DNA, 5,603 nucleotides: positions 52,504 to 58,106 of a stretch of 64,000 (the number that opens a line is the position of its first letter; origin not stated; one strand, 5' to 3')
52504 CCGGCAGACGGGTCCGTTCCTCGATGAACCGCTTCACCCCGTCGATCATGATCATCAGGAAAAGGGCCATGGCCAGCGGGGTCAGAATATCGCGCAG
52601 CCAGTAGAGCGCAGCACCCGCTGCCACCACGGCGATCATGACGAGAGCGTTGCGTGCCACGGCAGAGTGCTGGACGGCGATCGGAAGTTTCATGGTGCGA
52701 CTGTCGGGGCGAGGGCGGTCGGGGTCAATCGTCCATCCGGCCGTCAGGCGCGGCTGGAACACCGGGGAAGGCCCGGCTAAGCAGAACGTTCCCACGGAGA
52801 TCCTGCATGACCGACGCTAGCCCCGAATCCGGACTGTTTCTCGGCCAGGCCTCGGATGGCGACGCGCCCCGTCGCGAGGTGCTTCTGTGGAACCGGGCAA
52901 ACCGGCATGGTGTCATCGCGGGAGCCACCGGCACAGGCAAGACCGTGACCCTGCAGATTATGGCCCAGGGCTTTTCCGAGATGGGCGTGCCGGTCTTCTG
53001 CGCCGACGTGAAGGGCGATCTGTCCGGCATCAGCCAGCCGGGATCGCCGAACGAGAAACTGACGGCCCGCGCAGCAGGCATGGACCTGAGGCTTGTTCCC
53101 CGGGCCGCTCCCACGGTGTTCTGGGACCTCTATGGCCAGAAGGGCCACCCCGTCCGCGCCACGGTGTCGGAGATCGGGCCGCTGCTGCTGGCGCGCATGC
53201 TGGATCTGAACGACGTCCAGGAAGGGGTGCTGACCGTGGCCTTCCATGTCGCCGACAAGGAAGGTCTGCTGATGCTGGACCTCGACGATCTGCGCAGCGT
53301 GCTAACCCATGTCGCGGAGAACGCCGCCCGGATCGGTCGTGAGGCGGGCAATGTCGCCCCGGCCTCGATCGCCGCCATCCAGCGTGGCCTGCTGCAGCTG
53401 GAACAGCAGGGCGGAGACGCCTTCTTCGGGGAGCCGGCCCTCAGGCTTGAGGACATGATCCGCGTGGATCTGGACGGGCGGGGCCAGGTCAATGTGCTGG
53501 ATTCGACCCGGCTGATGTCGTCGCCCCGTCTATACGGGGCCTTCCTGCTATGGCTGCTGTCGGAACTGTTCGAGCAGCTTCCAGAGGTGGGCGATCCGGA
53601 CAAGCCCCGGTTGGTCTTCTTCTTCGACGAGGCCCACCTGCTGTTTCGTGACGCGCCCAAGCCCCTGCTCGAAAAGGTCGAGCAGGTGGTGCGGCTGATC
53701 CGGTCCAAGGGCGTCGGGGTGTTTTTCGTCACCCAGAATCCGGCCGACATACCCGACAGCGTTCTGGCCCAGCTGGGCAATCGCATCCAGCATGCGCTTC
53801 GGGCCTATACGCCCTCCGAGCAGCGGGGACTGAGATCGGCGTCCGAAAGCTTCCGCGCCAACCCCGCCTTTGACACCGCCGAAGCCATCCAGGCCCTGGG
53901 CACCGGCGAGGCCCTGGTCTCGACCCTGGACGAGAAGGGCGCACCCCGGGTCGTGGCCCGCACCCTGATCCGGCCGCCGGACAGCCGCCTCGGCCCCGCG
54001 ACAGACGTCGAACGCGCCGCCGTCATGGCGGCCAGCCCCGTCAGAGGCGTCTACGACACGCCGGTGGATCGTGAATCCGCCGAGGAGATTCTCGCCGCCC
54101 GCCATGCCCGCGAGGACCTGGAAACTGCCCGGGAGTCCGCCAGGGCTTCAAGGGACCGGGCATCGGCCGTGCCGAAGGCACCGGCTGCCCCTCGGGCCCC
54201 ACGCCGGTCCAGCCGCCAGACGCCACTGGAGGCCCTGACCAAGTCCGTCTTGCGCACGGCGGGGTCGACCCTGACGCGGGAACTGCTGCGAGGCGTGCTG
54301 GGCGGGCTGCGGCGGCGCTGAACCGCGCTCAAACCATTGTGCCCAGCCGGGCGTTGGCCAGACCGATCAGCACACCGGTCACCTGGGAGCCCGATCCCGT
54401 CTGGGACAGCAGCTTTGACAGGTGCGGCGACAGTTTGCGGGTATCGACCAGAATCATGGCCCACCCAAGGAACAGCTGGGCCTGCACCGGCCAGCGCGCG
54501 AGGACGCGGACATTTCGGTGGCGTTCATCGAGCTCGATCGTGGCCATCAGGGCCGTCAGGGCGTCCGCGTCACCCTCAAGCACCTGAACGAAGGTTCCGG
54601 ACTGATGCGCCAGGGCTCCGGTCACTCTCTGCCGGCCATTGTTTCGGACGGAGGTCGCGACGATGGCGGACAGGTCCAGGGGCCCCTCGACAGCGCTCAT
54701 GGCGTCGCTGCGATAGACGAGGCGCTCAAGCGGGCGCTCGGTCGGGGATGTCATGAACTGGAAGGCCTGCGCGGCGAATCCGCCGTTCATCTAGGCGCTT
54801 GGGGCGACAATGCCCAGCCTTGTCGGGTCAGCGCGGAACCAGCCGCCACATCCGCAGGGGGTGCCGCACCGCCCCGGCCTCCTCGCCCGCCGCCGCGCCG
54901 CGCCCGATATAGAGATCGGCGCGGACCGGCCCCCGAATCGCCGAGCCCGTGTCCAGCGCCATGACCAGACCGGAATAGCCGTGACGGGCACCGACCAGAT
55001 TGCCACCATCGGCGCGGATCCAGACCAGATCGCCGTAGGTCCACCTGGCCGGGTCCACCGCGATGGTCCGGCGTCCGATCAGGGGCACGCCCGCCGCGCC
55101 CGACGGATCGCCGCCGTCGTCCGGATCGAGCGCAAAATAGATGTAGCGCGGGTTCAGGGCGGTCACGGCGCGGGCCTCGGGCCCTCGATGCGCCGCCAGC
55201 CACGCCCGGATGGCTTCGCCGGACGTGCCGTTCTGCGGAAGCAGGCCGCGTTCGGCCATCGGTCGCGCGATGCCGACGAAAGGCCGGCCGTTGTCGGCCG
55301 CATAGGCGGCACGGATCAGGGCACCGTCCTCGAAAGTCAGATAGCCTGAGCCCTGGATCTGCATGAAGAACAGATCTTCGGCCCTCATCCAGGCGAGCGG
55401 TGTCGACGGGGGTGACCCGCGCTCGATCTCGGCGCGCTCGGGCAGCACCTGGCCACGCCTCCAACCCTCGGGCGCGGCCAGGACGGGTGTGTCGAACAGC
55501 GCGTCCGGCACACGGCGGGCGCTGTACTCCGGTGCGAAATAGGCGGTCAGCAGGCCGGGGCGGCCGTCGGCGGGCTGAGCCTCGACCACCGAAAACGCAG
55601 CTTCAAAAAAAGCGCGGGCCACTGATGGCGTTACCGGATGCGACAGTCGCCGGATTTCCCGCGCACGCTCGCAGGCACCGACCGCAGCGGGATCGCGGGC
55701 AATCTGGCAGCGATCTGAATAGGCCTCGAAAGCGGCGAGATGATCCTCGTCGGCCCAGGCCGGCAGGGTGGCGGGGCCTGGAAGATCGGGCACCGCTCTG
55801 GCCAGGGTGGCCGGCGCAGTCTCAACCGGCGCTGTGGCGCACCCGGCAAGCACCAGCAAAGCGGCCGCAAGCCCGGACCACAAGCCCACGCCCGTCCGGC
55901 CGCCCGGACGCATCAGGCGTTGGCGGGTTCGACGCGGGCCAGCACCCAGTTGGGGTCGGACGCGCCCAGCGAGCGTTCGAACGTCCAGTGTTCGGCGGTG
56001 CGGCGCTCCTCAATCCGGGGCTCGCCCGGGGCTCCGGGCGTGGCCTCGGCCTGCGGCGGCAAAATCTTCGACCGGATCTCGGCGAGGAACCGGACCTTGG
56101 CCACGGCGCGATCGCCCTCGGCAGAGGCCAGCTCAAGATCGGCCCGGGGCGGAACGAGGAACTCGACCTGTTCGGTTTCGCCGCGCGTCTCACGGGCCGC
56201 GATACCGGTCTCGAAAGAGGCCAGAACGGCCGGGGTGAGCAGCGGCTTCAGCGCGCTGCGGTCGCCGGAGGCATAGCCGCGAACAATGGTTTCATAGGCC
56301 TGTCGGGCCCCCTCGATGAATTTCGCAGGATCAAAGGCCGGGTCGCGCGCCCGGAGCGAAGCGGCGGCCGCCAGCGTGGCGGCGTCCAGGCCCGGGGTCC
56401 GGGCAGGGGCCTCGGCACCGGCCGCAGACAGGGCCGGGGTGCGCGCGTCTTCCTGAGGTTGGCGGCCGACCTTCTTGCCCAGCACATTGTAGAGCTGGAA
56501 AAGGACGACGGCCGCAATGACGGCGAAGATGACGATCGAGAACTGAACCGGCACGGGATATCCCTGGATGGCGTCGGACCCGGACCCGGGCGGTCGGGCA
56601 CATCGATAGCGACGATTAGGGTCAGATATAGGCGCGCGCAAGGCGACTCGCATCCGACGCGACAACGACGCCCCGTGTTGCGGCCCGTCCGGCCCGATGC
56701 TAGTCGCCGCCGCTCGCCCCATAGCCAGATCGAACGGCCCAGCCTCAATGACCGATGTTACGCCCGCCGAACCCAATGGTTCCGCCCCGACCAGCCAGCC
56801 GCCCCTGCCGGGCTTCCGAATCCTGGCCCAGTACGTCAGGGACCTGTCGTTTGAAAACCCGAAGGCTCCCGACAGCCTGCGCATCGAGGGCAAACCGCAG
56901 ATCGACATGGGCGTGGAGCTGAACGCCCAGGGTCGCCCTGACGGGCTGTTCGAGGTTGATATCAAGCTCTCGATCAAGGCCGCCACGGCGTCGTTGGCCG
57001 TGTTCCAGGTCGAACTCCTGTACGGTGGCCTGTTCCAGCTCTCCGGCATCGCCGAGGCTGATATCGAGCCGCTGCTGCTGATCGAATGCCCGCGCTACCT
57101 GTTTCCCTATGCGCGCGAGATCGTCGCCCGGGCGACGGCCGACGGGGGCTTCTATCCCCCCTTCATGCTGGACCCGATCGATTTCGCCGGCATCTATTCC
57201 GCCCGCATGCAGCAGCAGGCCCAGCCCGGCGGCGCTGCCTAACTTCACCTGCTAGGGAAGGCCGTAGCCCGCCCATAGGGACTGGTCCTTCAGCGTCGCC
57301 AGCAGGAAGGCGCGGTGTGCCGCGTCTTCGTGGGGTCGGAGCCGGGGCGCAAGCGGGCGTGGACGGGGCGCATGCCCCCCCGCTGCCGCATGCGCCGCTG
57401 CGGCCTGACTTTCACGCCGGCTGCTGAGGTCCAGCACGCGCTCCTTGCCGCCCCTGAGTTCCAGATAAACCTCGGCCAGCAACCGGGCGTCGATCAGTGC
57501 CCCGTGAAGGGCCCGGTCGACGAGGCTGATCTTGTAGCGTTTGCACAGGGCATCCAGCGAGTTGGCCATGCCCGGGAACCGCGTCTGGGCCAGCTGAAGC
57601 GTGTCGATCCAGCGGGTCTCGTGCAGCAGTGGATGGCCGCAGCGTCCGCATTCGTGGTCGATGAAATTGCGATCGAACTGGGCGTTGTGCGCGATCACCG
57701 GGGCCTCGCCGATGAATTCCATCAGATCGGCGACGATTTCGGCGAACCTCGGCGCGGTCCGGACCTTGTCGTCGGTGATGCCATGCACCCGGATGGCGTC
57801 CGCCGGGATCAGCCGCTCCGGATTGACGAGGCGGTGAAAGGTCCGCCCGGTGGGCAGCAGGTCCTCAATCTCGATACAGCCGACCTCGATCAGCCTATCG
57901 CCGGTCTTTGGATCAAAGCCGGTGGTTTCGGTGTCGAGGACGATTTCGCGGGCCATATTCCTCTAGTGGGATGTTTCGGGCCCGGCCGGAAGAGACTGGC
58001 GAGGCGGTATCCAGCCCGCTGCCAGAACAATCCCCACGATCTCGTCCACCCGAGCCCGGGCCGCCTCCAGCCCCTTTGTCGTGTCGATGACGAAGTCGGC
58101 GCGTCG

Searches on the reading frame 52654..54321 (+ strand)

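Call 10: search_protein_families(library=pfam, proteins=[window:52654-54321:+], max_evalue=0.1)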
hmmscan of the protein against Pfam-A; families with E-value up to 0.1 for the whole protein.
window:52654-54321:+ (555 aa): 13 families
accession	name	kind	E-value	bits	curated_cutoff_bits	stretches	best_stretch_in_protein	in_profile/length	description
PF05872.18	HerA_C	-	2.7e-225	749.2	22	1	71-554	9-501/502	Helicase HerA-like C-terminal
PF01935.23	DUF87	-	6.9e-05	23.5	23.2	1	83-283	23-200/220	Helicase HerA, central domain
PF13401.12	AAA_22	-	0.00019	22.2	27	0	83-118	5-40/130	AAA domain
PF01580.24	FtsK_SpoIIIE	-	0.00048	20.1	24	1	84-105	40-61/221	FtsK/SpoIIIE family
PF04851.21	ResIII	-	0.0012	19.2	22.5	1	80-105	20-45/164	Type III restriction enzyme, res subunit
PF10412.15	TrwB_AAD_bind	-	0.0026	17.2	20.5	1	78-123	10-55/387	Type IV secretion-system coupling protein DNA-binding domain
PF00702.32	Hydrolase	-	0.0085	16.9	26.4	1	305-375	66-136/191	haloacid dehalogenase-like hydrolase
PF09848.15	SLFN-g3_helicase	-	0.01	15.6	24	0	318-362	79-124/354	Schlafen group 3, DNA/RNA helicase domain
PF06414.18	Zeta_toxin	-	0.016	15.1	22.3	0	201-267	42-108/199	Zeta toxin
PF00437.27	T2SSE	-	0.029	13.5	24.9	0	87-105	146-164/370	Type II/IV secretion system protein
PF12846.13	AAA_10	-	0.032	13.7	27.5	0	319-371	241-291/362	AAA-like domain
PF00004.35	AAA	-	0.043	14.7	21.2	0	88-117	3-29/131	ATPase family associated with various cellular activities (AAA)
PF13604.12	AAA_30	-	0.071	13.3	27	0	84-116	19-51/191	AAA domain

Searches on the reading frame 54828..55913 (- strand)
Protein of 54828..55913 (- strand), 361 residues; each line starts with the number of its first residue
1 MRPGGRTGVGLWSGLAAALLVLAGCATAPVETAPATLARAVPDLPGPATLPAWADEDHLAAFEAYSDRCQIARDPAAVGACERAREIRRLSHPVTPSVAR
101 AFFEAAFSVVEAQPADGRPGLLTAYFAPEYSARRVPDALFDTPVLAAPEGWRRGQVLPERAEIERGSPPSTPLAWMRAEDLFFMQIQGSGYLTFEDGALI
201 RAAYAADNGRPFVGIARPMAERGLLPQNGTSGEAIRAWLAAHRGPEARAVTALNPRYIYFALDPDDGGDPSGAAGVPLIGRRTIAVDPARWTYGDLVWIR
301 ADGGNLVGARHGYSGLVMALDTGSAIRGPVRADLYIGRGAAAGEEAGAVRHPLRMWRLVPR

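Call 7: search_protein_families(library=pfam, proteins=[window:54828-55913:-])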
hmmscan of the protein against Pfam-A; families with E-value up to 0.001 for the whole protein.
window:54828-55913:- (361 aa): 2 families
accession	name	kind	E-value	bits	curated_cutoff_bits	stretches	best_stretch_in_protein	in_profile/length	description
PF03562.22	MltA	-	1.1e-30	107.3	24.3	1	121-260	1-162/163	MltA specific insert domain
PF06725.17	3D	-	6.5e-18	65.1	23.8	1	282-358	1-71/72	3D domain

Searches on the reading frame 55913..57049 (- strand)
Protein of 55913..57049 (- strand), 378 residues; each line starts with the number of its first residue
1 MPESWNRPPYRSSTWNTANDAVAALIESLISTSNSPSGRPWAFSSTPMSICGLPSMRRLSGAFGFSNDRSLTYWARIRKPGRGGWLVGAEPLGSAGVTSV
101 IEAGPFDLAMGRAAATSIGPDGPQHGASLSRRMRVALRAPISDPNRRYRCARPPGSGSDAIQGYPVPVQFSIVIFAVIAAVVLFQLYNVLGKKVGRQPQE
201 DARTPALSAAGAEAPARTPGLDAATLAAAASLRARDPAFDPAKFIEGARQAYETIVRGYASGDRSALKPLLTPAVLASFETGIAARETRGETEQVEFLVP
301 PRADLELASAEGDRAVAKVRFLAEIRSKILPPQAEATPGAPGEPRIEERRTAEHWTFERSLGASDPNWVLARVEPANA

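Call 7: search_protein_families(library=pfam, proteins=[window:55913-57049:-])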
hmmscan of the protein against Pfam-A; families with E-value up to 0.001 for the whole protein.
window:55913-57049:- (378 aa): 1 family
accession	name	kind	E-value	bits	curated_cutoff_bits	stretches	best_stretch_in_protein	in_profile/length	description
PF04280.21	Tim44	-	1.6e-30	106.6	29.6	1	228-373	4-145/147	Tim44-like domain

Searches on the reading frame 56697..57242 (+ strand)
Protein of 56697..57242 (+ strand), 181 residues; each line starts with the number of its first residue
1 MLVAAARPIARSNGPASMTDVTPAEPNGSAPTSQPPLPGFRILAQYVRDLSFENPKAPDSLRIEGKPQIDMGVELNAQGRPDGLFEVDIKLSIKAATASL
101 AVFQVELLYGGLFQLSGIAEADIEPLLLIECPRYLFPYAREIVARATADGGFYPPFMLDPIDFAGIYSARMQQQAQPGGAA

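Call 10: search_protein_families(library=pfam, proteins=[window:56697-57242:+], max_evalue=0.1)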
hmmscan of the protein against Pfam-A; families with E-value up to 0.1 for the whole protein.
window:56697-57242:+ (181 aa): 1 family
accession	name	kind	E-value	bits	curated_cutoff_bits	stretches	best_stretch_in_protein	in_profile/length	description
PF02556.19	SecB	-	2.5e-46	157.5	26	1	38-174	6-141/141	Preprotein translocase subunit SecB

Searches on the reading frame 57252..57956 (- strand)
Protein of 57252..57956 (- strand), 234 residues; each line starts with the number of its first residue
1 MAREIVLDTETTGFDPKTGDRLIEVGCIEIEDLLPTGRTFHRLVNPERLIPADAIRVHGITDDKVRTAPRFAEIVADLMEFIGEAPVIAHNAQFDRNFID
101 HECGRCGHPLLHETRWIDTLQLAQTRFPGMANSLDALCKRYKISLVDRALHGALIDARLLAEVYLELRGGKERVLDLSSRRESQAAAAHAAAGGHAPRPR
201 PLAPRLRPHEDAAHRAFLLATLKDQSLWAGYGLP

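Call 7: search_protein_families(library=pfam, proteins=[window:57252-57956:-])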
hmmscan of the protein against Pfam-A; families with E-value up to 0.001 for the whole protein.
window:57252-57956:- (234 aa): 1 family
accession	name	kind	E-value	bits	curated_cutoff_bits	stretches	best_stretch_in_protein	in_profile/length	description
PF00929.31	RNase_T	-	1.2e-35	123.9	24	1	5-164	1-164/164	Exonuclease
